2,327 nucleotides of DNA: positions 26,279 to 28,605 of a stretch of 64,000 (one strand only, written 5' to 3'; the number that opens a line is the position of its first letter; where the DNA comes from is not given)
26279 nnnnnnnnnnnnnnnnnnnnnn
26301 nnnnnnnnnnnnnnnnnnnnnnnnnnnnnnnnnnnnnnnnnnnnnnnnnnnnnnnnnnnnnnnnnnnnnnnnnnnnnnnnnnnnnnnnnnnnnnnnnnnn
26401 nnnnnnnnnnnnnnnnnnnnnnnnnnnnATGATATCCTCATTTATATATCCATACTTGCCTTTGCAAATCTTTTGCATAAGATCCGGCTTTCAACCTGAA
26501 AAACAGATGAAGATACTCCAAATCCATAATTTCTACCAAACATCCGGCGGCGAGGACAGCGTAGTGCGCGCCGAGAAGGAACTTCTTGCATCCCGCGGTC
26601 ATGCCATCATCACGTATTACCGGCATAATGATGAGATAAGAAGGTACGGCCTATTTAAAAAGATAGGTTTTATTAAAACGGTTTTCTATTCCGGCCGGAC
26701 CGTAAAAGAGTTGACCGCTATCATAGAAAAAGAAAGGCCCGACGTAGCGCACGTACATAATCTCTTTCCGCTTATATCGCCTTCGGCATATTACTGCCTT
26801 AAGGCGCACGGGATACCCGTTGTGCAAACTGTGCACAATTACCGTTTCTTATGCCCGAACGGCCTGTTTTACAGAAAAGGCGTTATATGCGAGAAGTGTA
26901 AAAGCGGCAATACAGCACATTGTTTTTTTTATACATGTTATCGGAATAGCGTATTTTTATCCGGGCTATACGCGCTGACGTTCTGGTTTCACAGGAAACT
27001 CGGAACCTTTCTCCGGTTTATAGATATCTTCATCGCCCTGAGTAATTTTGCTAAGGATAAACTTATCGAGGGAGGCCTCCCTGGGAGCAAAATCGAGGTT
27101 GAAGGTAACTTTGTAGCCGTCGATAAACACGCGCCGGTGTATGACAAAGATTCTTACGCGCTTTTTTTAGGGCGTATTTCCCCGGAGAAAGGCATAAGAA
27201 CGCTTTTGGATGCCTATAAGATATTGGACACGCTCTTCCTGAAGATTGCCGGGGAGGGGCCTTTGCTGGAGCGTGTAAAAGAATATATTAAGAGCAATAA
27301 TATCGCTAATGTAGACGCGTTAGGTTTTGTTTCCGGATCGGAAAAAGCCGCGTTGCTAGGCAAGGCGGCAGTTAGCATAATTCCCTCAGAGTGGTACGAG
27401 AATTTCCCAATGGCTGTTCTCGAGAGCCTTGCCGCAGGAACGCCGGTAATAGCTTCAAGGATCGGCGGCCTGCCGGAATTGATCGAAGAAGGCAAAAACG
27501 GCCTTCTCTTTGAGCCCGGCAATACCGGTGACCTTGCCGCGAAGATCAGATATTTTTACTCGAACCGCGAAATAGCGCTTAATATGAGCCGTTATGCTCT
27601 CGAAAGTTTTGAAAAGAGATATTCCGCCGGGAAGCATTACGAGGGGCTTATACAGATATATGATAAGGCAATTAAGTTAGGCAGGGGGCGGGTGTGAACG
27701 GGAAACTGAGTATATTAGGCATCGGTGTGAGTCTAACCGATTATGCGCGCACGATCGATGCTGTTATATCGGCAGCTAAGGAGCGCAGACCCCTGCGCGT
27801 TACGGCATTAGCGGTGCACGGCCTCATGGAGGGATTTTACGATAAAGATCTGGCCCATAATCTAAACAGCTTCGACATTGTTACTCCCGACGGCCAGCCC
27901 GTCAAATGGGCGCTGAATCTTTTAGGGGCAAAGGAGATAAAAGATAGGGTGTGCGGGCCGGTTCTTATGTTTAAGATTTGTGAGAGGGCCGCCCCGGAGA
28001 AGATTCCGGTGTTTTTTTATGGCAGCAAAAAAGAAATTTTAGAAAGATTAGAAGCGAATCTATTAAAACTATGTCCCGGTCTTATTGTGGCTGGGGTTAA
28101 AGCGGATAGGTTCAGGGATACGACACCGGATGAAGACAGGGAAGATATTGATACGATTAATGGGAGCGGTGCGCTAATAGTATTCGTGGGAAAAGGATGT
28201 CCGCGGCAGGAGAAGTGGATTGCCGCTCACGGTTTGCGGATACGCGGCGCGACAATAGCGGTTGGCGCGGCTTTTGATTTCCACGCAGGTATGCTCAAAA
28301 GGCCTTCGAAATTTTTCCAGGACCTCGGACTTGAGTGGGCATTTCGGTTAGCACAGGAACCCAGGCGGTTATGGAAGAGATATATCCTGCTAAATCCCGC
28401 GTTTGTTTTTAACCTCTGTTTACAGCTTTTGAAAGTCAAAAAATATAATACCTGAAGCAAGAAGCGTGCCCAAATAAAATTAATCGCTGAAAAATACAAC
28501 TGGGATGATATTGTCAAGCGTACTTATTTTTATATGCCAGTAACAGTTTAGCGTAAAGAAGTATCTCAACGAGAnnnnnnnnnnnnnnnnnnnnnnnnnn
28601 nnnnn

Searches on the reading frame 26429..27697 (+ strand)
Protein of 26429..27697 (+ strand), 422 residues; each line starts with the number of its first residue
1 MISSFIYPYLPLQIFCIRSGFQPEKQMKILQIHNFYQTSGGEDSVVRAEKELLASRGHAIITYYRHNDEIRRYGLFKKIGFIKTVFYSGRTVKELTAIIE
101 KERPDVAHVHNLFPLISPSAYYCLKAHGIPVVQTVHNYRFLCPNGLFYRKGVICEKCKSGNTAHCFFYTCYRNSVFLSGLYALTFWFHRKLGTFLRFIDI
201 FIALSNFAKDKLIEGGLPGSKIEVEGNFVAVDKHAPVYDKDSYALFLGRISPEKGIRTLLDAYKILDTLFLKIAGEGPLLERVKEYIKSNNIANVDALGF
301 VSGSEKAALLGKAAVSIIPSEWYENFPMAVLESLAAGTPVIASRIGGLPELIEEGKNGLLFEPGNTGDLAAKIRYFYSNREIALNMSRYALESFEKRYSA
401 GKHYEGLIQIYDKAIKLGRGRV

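Call 13: search_protein_families(library=pfam, proteins=[window:26429-27697:+], max_evalue=0.001)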
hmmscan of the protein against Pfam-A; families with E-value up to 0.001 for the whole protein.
window:26429-27697:+ (422 aa): 6 families
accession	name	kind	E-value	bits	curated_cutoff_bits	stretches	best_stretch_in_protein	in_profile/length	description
PF00534.26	Glycos_transf_1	-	7.1e-38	130.3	26.4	1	236-390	10-169/172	Glycosyl transferases group 1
PF13692.12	Glyco_trans_1_4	-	3.4e-30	105.6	27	1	244-379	4-142/142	Glycosyl transferases group 1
PF13439.12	Glyco_transf_4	-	2.8e-16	60.4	28.5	1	40-232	2-169/170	Glycosyltransferase Family 4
PF13524.12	Glyco_trans_1_2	-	1.3e-08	35.4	25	1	267-402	13-137/144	Glycosyl transferase-like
PF13579.12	Glyco_trans_4_4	-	6.9e-08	33.4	29.7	1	90-224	58-154/158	Glycosyl transferase 4-like domain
PF20706.3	GT4-conflict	-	5e-06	26.2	26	1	295-355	263-323/385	Family 4 Glycosyltransferase in conflict systems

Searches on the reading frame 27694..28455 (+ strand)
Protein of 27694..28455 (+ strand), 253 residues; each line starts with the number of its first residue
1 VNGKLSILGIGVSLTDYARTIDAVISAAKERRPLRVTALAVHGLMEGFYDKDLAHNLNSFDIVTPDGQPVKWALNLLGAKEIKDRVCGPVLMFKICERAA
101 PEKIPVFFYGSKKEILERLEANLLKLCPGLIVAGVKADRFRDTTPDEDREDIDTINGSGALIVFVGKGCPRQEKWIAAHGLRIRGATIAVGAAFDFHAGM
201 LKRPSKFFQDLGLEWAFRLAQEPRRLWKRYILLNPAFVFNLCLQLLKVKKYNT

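Call 13: search_protein_families(library=pfam, proteins=[window:27694-28455:+], max_evalue=0.001)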
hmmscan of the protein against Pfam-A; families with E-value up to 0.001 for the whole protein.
window:27694-28455:+ (253 aa): 1 family
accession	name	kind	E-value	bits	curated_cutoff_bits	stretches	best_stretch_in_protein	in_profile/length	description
PF03808.19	Glyco_tran_WecG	-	6.1e-53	179.5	27.4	1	61-230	2-168/168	Glycosyl transferase WecG/TagA/CpsF family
